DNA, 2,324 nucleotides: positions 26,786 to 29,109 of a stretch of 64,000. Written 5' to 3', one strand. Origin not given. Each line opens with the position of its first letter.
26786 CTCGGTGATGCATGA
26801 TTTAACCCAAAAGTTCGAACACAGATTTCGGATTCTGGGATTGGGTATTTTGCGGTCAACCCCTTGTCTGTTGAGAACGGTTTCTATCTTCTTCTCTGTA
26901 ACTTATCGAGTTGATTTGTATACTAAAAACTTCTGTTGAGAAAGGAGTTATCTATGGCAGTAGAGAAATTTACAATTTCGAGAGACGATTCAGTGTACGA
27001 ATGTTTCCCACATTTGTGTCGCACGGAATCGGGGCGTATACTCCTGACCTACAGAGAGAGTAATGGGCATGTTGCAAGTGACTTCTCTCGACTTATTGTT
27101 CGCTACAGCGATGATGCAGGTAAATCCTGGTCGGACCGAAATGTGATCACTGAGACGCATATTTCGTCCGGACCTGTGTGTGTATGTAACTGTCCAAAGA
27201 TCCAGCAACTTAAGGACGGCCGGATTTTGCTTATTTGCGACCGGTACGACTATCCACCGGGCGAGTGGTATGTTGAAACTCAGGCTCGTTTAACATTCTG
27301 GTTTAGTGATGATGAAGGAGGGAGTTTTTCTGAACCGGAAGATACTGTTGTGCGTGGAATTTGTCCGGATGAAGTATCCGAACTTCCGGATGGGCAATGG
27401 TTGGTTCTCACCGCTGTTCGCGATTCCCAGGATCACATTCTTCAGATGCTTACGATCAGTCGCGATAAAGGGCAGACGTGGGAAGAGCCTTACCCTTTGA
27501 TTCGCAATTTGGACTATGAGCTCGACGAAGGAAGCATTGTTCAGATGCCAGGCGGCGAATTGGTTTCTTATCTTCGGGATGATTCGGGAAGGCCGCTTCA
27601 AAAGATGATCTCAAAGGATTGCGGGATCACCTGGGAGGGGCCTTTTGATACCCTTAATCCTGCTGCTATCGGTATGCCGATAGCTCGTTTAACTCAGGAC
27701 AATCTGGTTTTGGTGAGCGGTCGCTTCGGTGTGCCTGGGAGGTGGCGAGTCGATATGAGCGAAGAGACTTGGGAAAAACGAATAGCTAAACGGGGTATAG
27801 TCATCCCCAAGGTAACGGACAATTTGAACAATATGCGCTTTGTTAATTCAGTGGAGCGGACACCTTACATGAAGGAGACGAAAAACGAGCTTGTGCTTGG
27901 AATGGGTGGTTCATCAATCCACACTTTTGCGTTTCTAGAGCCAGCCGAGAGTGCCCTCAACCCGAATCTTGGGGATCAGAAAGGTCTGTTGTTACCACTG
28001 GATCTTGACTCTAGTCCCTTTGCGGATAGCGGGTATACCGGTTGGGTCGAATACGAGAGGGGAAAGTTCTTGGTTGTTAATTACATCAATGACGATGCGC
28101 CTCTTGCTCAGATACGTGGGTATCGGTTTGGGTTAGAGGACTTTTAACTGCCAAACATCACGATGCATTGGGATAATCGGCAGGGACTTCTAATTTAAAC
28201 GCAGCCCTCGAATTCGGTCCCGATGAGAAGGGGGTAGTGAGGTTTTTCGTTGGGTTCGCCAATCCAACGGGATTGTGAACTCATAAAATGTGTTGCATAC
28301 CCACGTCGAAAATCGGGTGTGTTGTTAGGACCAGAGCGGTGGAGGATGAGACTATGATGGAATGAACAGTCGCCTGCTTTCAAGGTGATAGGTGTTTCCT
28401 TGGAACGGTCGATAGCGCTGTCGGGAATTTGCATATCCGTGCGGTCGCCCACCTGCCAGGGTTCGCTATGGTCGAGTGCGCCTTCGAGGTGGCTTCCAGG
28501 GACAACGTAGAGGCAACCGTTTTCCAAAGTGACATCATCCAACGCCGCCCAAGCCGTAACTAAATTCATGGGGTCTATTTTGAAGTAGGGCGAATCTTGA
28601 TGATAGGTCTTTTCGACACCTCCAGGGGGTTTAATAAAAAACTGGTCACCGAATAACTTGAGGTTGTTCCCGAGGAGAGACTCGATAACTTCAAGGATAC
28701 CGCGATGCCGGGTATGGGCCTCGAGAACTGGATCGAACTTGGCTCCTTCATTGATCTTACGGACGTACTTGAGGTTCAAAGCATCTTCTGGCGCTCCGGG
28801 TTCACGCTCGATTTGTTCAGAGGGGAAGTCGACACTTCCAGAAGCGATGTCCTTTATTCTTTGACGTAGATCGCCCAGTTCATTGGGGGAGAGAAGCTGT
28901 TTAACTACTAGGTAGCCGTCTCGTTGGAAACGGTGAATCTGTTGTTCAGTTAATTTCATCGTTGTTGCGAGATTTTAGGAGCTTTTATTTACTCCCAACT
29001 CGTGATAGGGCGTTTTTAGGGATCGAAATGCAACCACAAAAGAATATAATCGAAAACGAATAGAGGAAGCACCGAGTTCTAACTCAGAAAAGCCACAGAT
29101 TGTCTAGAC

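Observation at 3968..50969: About 47 kb of apparently cytoplasmic catabolic genes built from four expanded enzyme families, with one transporter and no regulator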

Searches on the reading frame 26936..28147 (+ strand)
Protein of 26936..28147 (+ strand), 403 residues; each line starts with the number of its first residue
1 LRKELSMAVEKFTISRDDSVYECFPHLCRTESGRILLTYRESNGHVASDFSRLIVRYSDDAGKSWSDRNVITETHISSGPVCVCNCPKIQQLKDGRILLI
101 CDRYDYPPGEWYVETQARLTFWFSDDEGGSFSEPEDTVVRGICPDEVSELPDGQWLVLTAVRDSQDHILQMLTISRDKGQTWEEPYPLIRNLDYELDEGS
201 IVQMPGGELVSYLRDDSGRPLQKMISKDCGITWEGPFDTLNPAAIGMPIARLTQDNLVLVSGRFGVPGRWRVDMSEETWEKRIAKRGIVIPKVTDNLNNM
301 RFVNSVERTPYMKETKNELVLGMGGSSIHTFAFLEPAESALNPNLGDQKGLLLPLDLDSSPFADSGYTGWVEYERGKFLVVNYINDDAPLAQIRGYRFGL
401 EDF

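Call 6: search_protein_families(library=pfam, proteins=[window:26936-28147:+], max_evalue=0.01)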
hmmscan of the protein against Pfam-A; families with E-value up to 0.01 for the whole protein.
window:26936-28147:+ (403 aa): 3 families
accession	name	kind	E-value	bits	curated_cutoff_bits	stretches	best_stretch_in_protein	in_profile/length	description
PF13088.12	BNR_2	-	9.4e-16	58.4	31.4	2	55-237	20-202/277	BNR repeat-like domain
PF02012.26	BNR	-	1.8e-05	24.4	27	0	57-66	2-11/12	BNR/Asp-box repeat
PF24316.1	Tli3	-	0.0018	19.1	27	0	151-184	60-99/129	T6SS Tli3 immunity protein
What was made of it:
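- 26936..28147 (+): g23, BNR/Asp-box propeller with no RIP motif. PF13088, E 9e-16 (call 6).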

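Call 65: search_protein_families(library=ncbifam, proteins=[window:26936-28147:+], max_evalue=0.001)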
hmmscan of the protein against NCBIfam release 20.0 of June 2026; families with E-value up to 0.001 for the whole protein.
window:26936-28147:+ (403 aa): 0 families

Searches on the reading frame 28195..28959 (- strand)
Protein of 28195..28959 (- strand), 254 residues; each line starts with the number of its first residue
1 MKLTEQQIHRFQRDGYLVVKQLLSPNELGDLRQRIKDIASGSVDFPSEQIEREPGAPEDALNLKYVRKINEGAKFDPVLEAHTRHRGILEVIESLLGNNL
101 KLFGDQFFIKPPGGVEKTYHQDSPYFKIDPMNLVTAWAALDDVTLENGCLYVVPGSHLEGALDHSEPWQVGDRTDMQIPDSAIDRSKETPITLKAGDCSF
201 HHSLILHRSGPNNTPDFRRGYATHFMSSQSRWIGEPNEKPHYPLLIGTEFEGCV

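Call 6: search_protein_families(library=pfam, proteins=[window:28195-28959:-], max_evalue=0.01)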
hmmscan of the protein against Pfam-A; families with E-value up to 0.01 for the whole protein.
window:28195-28959:- (254 aa): 1 family
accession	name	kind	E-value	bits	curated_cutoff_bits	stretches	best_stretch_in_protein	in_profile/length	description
PF05721.19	PhyH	-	1.8e-37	130.1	22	1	11-220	1-213/213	Phytanoyl-CoA dioxygenase (PhyH)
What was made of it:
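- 28195..28959 (-): g24, PhyH-type oxygenase; member of a 254-aa orthologue group found in several phyla. PF05721, E 1.8e-37 (call 6).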

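Call 36: search_solved_structures(query=window:28195-28959:-, max_evalue=0.01)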
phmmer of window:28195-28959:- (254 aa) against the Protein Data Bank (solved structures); distinct sequences matched with E-value up to 0.01: 25.
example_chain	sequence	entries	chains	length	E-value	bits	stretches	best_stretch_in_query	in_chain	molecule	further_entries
2a1x_A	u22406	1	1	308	1.4e-22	83.7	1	4-233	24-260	Phytanoyl-CoA dioxygenase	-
2opw_A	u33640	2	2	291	1.4e-20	77.1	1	74-235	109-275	PHYHD1 protein | Phytanoyl-CoA dioxygenase domain-containing protein 1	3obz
6zyk_A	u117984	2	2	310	4.7e-20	75.4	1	83-228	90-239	Monooxygenase | Uncharacterized protein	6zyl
5ep9_A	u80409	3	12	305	9.8e-16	61.2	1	7-228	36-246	SnoN,Epimerase SnoN | SnoN,SnoN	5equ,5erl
5epa_A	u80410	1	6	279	2.1e-15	60.2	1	4-231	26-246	SnoK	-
4xab_A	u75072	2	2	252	1.7e-14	57.1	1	9-240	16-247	EvdO2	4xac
9c9n_A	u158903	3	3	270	4.6e-14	55.8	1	2-244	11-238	Fe/2-OG dependent dioxygenase MysH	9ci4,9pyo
9pze_A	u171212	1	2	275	4.8e-14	55.7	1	2-244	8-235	Fe/2-OG dependent dioxygenase MysH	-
3gja_A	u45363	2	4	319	1.4e-10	44.3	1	5-166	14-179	CytC3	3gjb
3emr_A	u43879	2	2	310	4.9e-09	39.3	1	3-159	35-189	EctD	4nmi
2fct_A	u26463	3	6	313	2.2e-08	37.1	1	67-158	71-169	syringomycin biosynthesis enzyme 2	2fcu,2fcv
4xbz_A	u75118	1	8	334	1.6e-07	34.3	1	6-232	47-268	EvdO1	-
4xaa_A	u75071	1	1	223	1.6e-06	31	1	8-223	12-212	Putative oxygenase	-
5nch_A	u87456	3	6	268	1.8e-06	30.9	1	1-219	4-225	Leucine hydroxylase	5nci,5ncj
7fcb_C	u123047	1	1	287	2.5e-05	27.1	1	112-227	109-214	2-oxoglutarate/Fe(II)-dependent dioxygenase SptF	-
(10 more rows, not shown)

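Call 42: search_protein_families(library=ncbifam, proteins=[window:28195-28959:-], max_evalue=0.001)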
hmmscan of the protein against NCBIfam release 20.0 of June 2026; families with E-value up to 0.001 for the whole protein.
window:28195-28959:- (254 aa): 4 families
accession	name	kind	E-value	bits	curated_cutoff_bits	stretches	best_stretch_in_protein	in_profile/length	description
NF052437.1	MPhHdxlPhnYGIM8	equivalog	9.1e-19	67.9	500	1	2-220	4-208/260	methylphosphonate hydroxylase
TIGR01762.1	chlorin-enz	subfamily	1.3e-16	60.8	226.3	1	2-163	2-163/288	chlorinating enzyme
TIGR02408.1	ectoine_ThpD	equivalog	3.2e-11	43.1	336.5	1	3-219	17-241/277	ectoine hydroxylase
TIGR04436.1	SpoChoClust_3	subfamily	3.7e-05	23.1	200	1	5-169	6-154/300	putative 2OG-Fe(II) oxygenase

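Call 68: find_homologous_proteins(query=window:28195-28959:-, max_evalue=1e-20)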
Query window:28195-28959:- (254 aa): 267 proteins with E <= 1e-20 among 707 candidates; the best 120 are listed.
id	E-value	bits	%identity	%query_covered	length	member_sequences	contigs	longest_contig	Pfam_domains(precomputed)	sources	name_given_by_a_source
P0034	1.0e-166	571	97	100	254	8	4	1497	PF05721.20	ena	-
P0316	8.5e-145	499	84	100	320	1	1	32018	PF05721.20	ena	-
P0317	6.0e-136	470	80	100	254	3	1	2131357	PF05721.20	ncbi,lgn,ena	-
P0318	4.2e-125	435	74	100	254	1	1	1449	PF05721.20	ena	-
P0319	6.9e-121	421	73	100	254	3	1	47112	PF05721.20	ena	-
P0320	4.4e-116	405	69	100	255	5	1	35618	PF05721.20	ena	-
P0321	9.5e-116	404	69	100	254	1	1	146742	PF05721.20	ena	-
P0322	2.0e-114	400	68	100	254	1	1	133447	PF05721.20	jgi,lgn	jgi:ectoine hydroxylase-related dioxygenase (phytanoyl-CoA dioxygenase family)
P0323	4.3e-113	395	67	100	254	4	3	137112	PF05721.20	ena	-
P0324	7.3e-113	394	65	100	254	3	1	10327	PF05721.20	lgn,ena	-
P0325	2.9e-110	386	67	98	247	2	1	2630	PF05721.20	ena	-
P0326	6.2e-109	382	65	100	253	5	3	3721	PF05721.20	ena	-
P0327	1.8e-107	377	65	100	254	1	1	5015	PF05721.20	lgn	-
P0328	1.0e-105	371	63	100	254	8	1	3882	PF05721.20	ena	-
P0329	1.4e-105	371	63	100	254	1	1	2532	PF05721.20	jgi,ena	-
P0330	2.2e-105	370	63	100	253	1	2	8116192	PF05721.20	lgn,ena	-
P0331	3.8e-104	366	63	100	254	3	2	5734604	PF05721.20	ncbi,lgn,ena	-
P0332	4.9e-104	365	63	100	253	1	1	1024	PF05721.20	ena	-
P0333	1.6e-103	364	63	100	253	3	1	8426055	PF05721.20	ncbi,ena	-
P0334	7.9e-103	362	62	100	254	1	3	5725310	PF05721.20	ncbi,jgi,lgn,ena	jgi:phytanoyl-CoA hydroxylase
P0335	1.3e-102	361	61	100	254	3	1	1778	PF05721.20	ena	-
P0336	1.4e-102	361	61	100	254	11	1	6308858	PF05721.20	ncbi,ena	-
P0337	1.7e-102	360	60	100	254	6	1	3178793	PF05721.20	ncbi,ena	-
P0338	2.2e-102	360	62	100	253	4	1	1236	PF05721.20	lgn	-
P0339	2.6e-102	360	61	98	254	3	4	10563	PF05721.20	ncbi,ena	-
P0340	6.9e-102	358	60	100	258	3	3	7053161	PF05721.20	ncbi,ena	-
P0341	1.1e-101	358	61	100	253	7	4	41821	PF05721.20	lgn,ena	-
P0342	2.5e-101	357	61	100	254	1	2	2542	PF05721.20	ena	-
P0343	2.6e-101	357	61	99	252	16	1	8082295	PF05721.20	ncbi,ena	-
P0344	4.5e-101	356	61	100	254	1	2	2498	PF05721.20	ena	-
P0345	7.1e-101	355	60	100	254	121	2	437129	PF05721.20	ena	-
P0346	2.9e-100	353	60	100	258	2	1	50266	PF05721.20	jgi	jgi:phytanoyl-CoA hydroxylase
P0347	4.3e-100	353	59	100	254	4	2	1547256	PF05721.20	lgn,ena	-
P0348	4.4e-100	353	62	100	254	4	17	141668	PF05721.20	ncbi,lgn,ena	-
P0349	4.4e-99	349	61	100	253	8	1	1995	PF05721.20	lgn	-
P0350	4.4e-99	349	61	99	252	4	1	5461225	PF05721.20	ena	-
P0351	7.1e-99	349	61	100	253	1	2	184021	PF05721.20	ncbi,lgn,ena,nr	ncbi:MAG: hypothetical protein GKR89_23250 [Candidatus Latescibacteria bacterium]|nr:hypothetical pr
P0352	1.2e-98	348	60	100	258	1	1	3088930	PF05721.20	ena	-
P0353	2.5e-98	347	60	100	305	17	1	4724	PF05721.20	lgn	-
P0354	3.6e-98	346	57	100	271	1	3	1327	PF05721.20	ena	-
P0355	5.4e-98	346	59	100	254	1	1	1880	PF05721.20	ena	-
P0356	5.8e-98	346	60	100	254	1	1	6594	PF05721.20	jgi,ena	jgi:phytanoyl-CoA hydroxylase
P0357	5.9e-98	346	59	100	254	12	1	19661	PF05721.20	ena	-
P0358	1.3e-97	344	59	100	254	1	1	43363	PF05721.20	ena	-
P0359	2.0e-97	344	57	100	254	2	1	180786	PF05721.20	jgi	jgi:phytanoyl-CoA hydroxylase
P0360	2.1e-97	344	58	100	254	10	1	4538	PF05721.20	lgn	-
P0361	3.4e-97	343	57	100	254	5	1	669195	PF05721.20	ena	-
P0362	3.5e-97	343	59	99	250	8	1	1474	PF05721.20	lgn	-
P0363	1.6e-96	341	59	100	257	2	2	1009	PF05721.20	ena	-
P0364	2.6e-96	340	61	100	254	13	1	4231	PF05721.20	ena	-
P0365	2.9e-96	340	61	99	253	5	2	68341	PF05721.20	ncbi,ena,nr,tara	ncbi:MAG: hypothetical protein CMM32_06695 [Rhodospirillaceae bacterium]|nr:hypothetical protein [Rh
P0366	6.5e-96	339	58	99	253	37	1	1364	PF05721.20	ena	-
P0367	2.9e-95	337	58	100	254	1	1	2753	PF05721.20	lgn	-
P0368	3.3e-95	337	57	100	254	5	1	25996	PF05721.20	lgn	-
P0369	3.4e-95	337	59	99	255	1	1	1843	PF05721.20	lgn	-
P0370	3.6e-95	336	57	100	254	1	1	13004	PF05721.20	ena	-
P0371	3.6e-95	336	57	100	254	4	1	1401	PF05721.20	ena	-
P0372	6.4e-95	336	59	100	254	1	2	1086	PF05721.20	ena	-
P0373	7.0e-95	335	58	99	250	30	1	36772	PF05721.20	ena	-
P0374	1.3e-94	335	56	100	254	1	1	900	PF05721.20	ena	-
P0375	1.7e-94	334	56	100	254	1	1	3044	PF05721.20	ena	-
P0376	1.9e-94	334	57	98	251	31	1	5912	PF05721.20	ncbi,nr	ncbi:MAG: phytanoyl-CoA dioxygenase family protein [Candidatus Latescibacterota bacterium]|nr:phytan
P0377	4.7e-94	333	57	99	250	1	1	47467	PF05721.20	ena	-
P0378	5.3e-94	333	56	100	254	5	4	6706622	PF05721.20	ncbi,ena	-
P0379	6.6e-94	332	57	100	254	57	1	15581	PF05721.20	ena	-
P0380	9.7e-94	332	59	100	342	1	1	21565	PF05721.20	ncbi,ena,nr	ncbi:MAG: phytanoyl-CoA dioxygenase family protein [Gammaproteobacteria bacterium]|nr:phytanoyl-CoA 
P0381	1.8e-93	331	57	98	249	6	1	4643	PF05721.20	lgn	-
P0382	3.3e-93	330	57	99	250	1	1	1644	PF05721.20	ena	-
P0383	4.5e-93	330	57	99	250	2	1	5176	PF05721.20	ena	-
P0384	6.2e-93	329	57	99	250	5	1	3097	PF05721.20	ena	-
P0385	6.3e-93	329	57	99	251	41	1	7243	PF05721.20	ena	-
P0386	6.9e-93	329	58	99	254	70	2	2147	PF05721.20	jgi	jgi:ectoine hydroxylase-related dioxygenase (phytanoyl-CoA dioxygenase family)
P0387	1.2e-92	328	56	99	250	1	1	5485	PF05721.20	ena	-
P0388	2.5e-92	327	56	100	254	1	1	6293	PF05721.20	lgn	-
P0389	4.2e-92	326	57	100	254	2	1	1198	PF05721.20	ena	-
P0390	5.9e-92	326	56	99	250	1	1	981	PF05721.20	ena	-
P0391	6.4e-92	326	56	100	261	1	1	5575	PF05721.20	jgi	jgi:phytanoyl-CoA hydroxylase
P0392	7.3e-92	326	58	100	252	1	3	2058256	PF05721.20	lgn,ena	-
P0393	8.1e-92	325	56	99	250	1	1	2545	PF05721.20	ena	-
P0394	1.2e-91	325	54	99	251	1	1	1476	PF05721.20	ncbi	-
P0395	1.9e-91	324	59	100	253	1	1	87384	PF05721.20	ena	-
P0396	2.1e-91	324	56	96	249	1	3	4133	PF05721.20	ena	-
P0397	4.0e-91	323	56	99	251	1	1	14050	PF05721.20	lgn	-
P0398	5.9e-91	323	57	99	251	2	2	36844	PF05721.20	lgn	-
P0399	1.6e-90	321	58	99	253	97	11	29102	PF05721.20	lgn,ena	-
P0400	2.0e-90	321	56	99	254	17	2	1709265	PF05721.20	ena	-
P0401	2.1e-90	321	57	96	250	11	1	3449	PF05721.20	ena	-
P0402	4.5e-90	320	56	99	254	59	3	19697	PF05721.20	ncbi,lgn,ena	-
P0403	5.6e-90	319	56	100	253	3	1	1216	PF05721.20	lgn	-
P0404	6.3e-90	319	55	99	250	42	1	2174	PF05721.20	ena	-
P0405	7.2e-90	319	54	99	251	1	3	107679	PF05721.20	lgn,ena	-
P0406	1.2e-89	318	72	74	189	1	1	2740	PF05721.20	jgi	jgi:phytanoyl-CoA hydroxylase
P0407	1.9e-89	318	57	99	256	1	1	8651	PF05721.20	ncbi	ncbi:MAG: phytanoyl-CoA dioxygenase family protein [Pseudomonadota bacterium]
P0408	2.0e-89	318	56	99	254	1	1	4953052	PF05721.20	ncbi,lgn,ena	-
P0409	2.4e-89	317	56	100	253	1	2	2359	PF05721.20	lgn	-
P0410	2.5e-89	317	58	100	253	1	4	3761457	PF05721.20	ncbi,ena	-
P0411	4.2e-89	317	55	99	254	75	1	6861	PF05721.20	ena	-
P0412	4.3e-89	317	54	99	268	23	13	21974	PF05721.20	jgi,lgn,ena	jgi:phytanoyl-CoA hydroxylase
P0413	5.1e-89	316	58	99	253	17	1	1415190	PF05721.20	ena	-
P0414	5.4e-89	316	56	99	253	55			PF05721.20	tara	tara:strand:+ start:472 stop:1233 length:762 start_codon:yes stop_codon:yes gene_type:complete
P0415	7.8e-89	316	56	99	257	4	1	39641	PF05721.20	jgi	jgi:phytanoyl-CoA hydroxylase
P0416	1.6e-88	315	54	99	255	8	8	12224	PF05721.20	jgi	jgi:phytanoyl-CoA hydroxylase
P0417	2.0e-88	314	54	99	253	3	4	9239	PF05721.20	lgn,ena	-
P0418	2.6e-88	314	56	99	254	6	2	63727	PF05721.20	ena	-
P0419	5.6e-88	313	54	100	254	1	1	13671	PF05721.20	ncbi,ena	-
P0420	7.7e-88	312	55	100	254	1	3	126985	PF05721.20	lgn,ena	-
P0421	1.0e-87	312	55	100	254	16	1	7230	PF05721.20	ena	-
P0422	1.2e-87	312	59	96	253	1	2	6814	PF05721.20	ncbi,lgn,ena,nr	ncbi:MAG: phytanoyl-CoA dioxygenase family protein [Planctomycetota bacterium]|nr:MAG: phytanoyl-CoA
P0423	1.6e-87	311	54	100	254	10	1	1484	PF05721.20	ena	-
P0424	2.0e-87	311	58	96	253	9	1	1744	PF05721.20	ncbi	-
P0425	5.1e-87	310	57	99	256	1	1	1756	PF05721.20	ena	-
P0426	1.0e-86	309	57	96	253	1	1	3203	PF05721.20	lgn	-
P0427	1.1e-86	309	52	100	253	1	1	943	PF05721.20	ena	-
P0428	1.2e-86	309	54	100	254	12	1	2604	PF05721.20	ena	-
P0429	1.2e-86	308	57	99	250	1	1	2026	PF05721.20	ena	-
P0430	1.3e-86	308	52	99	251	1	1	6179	PF05721.20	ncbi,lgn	-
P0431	2.2e-86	308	55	95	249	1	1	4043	PF05721.20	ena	-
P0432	3.5e-86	307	54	98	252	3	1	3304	PF05721.20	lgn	-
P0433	5.5e-86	306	56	96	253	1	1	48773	PF05721.20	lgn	-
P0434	5.8e-86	306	55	99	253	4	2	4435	PF05721.20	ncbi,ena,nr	ncbi:MAG: phytanoyl-CoA dioxygenase family protein [Planctomycetes bacterium]|nr:phytanoyl-CoA dioxy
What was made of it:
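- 28195..28959 (-): Homologues are 52-84% identical (call 68).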

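Call 69: find_encoding_contigs(protein=P0333, flank=10000, max_places=1)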
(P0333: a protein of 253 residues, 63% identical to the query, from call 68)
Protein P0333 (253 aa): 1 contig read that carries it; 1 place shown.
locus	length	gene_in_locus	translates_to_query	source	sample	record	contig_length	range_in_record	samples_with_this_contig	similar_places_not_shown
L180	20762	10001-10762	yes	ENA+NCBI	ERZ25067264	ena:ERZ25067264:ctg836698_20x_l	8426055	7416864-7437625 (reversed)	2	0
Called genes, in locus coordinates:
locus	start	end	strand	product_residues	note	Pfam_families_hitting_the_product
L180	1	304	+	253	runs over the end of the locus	PF05721:PhyH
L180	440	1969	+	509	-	PF02638:GHL10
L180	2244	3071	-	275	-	PF06314:ADC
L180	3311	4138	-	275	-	PF02746:MR_MLE_N (faint), PF13378:MR_MLE_C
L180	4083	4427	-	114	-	-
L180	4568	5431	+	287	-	PF02633:Creatininase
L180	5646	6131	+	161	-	-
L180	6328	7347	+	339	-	PF08240:ADH_N, PF00107:ADH_zinc_N, PF13602:ADH_zinc_N_2 (weak)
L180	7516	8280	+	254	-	PF01261:AP_endonuc_2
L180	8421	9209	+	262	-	PF01261:AP_endonuc_2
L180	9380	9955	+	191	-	-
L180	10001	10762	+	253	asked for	PF05721:PhyH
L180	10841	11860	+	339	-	PF08240:ADH_N (faint), PF00107:ADH_zinc_N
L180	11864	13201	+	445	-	PF00202:Aminotran_3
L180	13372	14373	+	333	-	PF21471:Reelin_subrepeat-B (faint), PF24316:Tli3 (faint), PF13859:BNR_3, PF13088:BNR_2, PF02012:BNR (faint)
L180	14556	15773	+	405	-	PF02746:MR_MLE_N, PF13378:MR_MLE_C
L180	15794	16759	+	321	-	PF00248:Aldo_ket_red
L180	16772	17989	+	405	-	PF02746:MR_MLE_N, PF13378:MR_MLE_C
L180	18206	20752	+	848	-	PF02219:MTHFR (weak)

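Call 70: find_encoding_contigs(protein=P0365, flank=10000, max_places=1)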
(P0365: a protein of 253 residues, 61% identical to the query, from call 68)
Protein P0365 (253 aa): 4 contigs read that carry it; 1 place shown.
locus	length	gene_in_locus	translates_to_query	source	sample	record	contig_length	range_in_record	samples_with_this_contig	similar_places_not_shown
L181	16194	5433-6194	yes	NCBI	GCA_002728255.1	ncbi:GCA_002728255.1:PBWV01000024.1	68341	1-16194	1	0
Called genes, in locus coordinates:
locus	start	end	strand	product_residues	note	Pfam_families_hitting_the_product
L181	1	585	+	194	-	PF16868:NMT1_3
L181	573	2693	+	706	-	PF06808:DctM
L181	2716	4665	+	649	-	PF00890:FAD_binding_2, PF01266:DAO (faint), PF03486:HI0933_like (faint), PF12831:FAD_oxidored (faint), PF02910:Succ_DH_flav_C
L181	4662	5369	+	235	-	PF13085:Fer2_3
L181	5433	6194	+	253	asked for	PF05721:PhyH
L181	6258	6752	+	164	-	-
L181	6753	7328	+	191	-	-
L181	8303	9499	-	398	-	-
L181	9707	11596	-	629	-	-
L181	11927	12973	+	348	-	PF03480:DctP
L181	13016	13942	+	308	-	PF05035:DGOK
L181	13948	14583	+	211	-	PF01081:Aldolase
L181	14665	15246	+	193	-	PF02627:CMD (weak)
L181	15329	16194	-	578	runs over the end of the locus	PF01011:PQQ, PF13360:PQQ_2, PF13570:Beta-prop_ACSF4 (faint), PF13360:PQQ_2, PF01011:PQQ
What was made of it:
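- In a Rhodospirillaceae MAG the g24 orthologue sits next to TRAP-transporter and galactonate-pathway genes with no GH33 (call 70). A g24 orthologue sits beside a TRAP transporter, which typically carries carboxylates (call 70).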
